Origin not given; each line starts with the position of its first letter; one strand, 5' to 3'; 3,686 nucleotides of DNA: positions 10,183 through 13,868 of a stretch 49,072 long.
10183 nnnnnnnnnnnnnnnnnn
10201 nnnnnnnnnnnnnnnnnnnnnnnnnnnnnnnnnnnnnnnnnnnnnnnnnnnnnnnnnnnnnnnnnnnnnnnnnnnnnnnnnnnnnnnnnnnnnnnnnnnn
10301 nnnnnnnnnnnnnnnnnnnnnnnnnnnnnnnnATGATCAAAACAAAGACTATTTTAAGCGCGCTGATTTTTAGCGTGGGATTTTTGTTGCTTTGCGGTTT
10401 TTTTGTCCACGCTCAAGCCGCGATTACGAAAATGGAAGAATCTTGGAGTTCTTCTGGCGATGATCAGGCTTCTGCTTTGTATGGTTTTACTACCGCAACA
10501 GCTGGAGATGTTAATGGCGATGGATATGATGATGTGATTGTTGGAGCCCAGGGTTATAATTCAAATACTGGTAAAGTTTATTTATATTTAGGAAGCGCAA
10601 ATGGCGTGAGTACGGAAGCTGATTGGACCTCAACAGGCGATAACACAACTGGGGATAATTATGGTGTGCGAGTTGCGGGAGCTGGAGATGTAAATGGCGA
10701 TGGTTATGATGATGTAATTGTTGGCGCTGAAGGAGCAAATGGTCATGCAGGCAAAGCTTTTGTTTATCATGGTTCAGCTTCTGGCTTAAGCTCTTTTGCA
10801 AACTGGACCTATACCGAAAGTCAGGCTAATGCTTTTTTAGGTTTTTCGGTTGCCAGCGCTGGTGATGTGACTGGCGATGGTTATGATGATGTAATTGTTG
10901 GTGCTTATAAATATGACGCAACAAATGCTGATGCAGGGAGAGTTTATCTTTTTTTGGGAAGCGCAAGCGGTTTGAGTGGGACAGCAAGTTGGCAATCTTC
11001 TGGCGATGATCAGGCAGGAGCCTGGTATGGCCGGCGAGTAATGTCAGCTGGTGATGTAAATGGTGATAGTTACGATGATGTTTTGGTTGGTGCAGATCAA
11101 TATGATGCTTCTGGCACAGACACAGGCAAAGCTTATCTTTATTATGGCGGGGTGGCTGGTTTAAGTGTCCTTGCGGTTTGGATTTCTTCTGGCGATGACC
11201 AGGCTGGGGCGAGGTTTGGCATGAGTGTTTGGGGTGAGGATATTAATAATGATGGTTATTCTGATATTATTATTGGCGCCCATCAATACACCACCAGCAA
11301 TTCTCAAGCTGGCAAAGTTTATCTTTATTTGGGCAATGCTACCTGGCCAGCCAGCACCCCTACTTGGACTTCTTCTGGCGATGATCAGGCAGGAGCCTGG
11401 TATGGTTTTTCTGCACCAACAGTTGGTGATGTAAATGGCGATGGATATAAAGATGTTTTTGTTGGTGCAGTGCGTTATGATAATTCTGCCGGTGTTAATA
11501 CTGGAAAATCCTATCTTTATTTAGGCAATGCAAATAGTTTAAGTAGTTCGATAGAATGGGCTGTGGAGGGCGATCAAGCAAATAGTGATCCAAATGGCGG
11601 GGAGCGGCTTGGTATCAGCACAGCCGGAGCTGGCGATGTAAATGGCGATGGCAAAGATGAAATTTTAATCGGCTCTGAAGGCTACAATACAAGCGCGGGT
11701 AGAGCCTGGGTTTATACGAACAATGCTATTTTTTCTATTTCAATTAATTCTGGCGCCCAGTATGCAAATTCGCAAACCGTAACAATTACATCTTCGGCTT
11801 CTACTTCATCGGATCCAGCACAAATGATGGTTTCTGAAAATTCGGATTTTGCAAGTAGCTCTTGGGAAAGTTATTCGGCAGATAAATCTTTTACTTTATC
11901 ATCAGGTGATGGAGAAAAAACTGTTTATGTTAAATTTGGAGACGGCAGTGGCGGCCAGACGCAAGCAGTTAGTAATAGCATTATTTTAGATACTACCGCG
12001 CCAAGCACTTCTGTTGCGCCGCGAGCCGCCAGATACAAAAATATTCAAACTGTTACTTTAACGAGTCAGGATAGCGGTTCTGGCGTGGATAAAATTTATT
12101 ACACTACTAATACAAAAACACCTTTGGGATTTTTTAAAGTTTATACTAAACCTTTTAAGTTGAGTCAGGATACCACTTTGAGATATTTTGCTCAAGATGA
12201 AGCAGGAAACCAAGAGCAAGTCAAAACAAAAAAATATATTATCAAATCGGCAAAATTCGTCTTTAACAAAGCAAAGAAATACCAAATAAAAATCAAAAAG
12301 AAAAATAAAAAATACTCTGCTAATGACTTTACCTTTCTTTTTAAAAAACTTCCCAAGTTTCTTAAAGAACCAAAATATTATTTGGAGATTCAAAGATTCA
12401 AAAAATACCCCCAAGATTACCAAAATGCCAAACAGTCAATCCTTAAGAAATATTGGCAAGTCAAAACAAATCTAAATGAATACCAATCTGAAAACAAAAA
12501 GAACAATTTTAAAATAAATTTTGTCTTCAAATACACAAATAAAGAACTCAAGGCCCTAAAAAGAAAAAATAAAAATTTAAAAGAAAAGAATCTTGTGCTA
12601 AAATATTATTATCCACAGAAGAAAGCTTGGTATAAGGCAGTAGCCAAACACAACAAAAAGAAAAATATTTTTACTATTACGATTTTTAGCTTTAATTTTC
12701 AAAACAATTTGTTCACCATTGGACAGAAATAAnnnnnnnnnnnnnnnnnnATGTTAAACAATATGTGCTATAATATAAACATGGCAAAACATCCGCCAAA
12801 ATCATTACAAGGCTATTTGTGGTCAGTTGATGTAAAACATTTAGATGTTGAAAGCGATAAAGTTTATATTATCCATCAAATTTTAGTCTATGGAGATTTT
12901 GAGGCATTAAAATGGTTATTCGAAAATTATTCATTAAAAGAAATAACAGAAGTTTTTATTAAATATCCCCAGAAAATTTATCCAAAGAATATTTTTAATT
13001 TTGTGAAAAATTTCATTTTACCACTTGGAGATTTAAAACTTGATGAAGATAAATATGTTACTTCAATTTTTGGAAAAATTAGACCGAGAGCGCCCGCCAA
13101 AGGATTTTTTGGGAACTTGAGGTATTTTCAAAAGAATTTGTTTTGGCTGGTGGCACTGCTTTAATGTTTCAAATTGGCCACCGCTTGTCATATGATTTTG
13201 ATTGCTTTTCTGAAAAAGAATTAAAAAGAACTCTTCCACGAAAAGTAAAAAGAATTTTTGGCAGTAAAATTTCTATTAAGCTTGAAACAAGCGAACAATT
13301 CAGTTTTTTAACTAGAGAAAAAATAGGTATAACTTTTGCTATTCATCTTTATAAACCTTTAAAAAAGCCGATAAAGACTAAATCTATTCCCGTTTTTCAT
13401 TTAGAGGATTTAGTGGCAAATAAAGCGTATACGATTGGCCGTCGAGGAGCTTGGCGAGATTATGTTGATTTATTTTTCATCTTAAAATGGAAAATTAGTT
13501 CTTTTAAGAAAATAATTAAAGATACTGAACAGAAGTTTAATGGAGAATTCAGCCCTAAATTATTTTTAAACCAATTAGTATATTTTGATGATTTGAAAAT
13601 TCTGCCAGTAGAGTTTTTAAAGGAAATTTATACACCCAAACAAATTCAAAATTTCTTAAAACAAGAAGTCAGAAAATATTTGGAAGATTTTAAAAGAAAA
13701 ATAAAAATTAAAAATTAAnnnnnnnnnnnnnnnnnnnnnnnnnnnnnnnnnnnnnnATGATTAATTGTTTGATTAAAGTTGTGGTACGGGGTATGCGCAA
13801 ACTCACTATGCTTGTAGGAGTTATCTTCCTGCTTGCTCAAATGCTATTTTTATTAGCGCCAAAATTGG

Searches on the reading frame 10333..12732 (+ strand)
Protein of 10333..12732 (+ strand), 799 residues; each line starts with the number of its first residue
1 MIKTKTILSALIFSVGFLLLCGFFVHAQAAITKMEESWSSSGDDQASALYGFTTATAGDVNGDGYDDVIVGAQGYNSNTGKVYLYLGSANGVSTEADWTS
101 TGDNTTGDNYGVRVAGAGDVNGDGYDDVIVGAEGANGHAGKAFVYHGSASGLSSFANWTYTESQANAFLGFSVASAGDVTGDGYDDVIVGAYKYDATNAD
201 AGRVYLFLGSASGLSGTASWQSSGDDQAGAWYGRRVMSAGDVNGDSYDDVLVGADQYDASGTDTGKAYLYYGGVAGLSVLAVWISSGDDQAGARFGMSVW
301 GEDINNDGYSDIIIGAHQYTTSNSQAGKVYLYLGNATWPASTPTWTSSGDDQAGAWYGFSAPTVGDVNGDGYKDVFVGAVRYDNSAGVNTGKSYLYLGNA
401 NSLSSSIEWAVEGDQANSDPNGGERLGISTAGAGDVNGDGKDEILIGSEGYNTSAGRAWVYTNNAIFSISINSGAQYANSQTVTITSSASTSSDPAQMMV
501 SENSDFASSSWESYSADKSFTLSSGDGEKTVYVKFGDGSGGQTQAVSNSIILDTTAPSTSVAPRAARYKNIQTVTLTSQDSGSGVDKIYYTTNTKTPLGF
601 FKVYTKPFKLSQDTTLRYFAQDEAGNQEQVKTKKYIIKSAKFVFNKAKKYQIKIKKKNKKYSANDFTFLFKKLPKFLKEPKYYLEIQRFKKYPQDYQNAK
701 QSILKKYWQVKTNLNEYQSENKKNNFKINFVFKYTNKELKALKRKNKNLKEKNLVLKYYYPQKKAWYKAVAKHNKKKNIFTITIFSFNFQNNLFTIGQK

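Call 76: search_protein_families(library=pfam, proteins=[window:10333-12732:+], max_evalue=0.001)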
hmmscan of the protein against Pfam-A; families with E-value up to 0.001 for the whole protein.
window:10333-12732:+ (799 aa): 5 families
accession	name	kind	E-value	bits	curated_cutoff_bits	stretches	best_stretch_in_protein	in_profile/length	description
PF01839.29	FG-GAP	-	1.5e-55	184.7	22.1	7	53-85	3-37/37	FG-GAP repeat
PF13517.12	FG-GAP_3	-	1.1e-25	90.4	26.9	4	303-377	1-61/61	FG-GAP-like repeat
PF13290.12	CHB_HEX_C_1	-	2.7e-12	46.9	22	1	563-632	1-67/67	Chitobiase/beta-hexosaminidase C-terminal domain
PF13287.12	Fn3_assoc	-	1.7e-10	41.3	23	1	574-635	1-59/59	Fn3 associated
PF23167.1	DUF7057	-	0.00044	20.8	27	0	98-168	31-100/130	Domain of unknown function (DUF7057)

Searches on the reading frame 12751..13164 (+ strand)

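Call 76: search_protein_families(library=pfam, proteins=[window:12751-13164:+], max_evalue=0.001)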
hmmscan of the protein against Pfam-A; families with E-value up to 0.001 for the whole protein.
window:12751-13164:+ (137 aa): 1 family
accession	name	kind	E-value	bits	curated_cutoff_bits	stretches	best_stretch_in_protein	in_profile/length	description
PF21956.1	DUF6922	-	2.9e-10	39.9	27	1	22-68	5-51/52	Family of unknown function (DUF6922)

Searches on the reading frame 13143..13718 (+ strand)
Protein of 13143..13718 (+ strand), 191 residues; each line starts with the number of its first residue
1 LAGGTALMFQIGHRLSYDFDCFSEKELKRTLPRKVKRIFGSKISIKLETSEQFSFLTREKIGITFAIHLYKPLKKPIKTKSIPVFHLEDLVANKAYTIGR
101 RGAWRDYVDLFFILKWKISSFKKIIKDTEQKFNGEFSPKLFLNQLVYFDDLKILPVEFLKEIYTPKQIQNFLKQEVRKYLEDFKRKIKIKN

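Call 76: search_protein_families(library=pfam, proteins=[window:13143-13718:+], max_evalue=0.001)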
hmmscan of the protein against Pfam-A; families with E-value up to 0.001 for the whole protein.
window:13143-13718:+ (191 aa): 1 family
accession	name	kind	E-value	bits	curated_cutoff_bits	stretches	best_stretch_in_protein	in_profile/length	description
PF08843.17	AbiEii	-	2.8e-10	41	22.5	1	2-173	18-221/238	Nucleotidyl transferase AbiEii toxin, Type IV TA system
